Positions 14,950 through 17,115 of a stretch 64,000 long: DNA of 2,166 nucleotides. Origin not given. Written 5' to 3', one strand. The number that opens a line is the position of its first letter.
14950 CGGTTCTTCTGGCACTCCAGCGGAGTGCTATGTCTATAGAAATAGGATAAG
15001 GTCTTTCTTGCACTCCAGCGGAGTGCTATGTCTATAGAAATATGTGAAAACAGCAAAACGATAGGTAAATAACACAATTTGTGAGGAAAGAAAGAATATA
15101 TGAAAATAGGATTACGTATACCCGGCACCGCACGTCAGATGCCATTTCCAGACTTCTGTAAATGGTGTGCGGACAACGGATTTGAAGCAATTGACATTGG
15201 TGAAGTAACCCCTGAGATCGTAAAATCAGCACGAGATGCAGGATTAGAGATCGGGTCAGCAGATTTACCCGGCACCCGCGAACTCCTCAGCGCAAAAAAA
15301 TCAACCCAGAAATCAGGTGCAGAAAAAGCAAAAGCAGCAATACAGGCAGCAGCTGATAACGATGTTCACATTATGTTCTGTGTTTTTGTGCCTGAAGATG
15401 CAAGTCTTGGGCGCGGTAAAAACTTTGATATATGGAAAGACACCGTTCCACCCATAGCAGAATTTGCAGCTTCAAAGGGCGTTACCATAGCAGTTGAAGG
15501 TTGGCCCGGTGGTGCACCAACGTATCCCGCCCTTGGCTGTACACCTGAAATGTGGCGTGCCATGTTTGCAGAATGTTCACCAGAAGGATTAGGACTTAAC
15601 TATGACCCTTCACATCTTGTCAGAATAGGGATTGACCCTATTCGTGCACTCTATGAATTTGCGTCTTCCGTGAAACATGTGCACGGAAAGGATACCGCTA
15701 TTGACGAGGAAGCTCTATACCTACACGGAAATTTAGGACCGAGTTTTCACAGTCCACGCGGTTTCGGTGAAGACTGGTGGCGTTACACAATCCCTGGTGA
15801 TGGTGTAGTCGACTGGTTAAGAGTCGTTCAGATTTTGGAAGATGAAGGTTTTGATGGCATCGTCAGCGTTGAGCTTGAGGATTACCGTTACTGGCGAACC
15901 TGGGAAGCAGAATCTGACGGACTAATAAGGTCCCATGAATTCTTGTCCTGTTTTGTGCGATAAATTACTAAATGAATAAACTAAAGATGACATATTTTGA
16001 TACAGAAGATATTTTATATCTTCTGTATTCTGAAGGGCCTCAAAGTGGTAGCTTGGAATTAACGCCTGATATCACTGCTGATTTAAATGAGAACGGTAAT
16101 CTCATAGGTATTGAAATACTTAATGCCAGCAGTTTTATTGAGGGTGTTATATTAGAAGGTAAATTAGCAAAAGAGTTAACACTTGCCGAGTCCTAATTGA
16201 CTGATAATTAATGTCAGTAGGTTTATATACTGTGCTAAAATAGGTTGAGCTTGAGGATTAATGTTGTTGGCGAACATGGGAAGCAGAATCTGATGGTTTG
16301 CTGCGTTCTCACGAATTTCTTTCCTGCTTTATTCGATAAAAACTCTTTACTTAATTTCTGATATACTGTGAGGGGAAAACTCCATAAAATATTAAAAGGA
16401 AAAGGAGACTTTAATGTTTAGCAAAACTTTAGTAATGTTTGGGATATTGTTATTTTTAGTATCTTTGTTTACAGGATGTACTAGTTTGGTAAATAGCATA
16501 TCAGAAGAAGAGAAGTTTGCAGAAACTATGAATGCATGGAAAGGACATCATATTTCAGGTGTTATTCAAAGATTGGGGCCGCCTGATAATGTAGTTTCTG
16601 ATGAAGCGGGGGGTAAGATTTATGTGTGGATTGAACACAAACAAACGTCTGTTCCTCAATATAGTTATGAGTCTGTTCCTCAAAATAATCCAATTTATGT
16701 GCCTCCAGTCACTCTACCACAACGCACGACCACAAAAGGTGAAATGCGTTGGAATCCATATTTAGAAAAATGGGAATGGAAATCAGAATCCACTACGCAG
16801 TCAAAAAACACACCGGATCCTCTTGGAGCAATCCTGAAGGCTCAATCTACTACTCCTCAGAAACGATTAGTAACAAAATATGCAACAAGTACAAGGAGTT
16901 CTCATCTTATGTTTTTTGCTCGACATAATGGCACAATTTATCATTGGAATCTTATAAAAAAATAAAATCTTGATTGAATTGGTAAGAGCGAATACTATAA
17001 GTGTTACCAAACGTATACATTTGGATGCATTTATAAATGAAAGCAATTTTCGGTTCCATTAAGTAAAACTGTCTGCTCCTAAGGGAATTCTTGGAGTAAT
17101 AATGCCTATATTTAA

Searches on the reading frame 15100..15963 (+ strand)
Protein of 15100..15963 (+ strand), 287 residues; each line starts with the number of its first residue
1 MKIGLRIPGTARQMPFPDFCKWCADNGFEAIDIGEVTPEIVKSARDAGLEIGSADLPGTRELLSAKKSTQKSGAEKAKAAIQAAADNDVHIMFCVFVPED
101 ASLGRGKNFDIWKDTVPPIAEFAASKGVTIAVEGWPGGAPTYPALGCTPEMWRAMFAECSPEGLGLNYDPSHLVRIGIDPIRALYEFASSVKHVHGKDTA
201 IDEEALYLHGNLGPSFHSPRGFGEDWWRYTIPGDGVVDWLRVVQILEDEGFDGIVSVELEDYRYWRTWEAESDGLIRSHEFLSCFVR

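Call 3: search_protein_families(library=pfam, proteins=[window:15100-15963:+], max_evalue=0.1)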
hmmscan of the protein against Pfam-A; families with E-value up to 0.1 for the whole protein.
window:15100-15963:+ (287 aa): 2 families
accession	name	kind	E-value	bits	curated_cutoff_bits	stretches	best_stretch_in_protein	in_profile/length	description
PF01261.30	AP_endonuc_2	-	5.1e-27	95.6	31.1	1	22-272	3-236/249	Xylose isomerase-like TIM barrel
PF01663.27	Phosphodiest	-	0.045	13.8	23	1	110-157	86-131/342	Type I phosphodiesterase / nucleotide pyrophosphatase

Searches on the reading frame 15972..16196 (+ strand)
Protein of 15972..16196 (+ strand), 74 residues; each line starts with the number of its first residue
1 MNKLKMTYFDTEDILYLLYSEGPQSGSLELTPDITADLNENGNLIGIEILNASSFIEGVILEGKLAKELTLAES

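Call 3: search_protein_families(library=pfam, proteins=[window:15972-16196:+], max_evalue=0.1)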
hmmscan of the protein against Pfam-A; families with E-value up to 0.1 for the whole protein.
window:15972-16196:+ (74 aa): 1 family
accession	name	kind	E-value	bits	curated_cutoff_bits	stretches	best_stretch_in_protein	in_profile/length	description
PF10049.14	DUF2283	-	1.4e-15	57.7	23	1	5-53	1-49/49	Protein of unknown function (DUF2283)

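Call 4: search_protein_families(library=padloc, proteins=[window:15972-16196:+], max_evalue=0.1)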
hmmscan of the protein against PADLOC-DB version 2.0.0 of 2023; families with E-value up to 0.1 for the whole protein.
window:15972-16196:+ (74 aa): 0 families

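Call 5: search_protein_families(library=ncbifam, proteins=[window:15972-16196:+], max_evalue=0.1)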
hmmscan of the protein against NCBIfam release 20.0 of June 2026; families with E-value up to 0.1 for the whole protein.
window:15972-16196:+ (74 aa): 0 families

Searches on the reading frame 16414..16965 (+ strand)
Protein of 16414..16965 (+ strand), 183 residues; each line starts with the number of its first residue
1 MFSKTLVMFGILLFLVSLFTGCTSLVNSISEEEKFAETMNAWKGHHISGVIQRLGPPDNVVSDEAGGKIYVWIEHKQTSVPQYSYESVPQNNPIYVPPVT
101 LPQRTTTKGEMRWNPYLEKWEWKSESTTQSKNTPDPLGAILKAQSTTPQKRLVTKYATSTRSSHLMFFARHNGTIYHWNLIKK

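Call 3: search_protein_families(library=pfam, proteins=[window:16414-16965:+], max_evalue=0.1)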
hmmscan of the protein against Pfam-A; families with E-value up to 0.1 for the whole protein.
window:16414-16965:+ (183 aa): 0 families
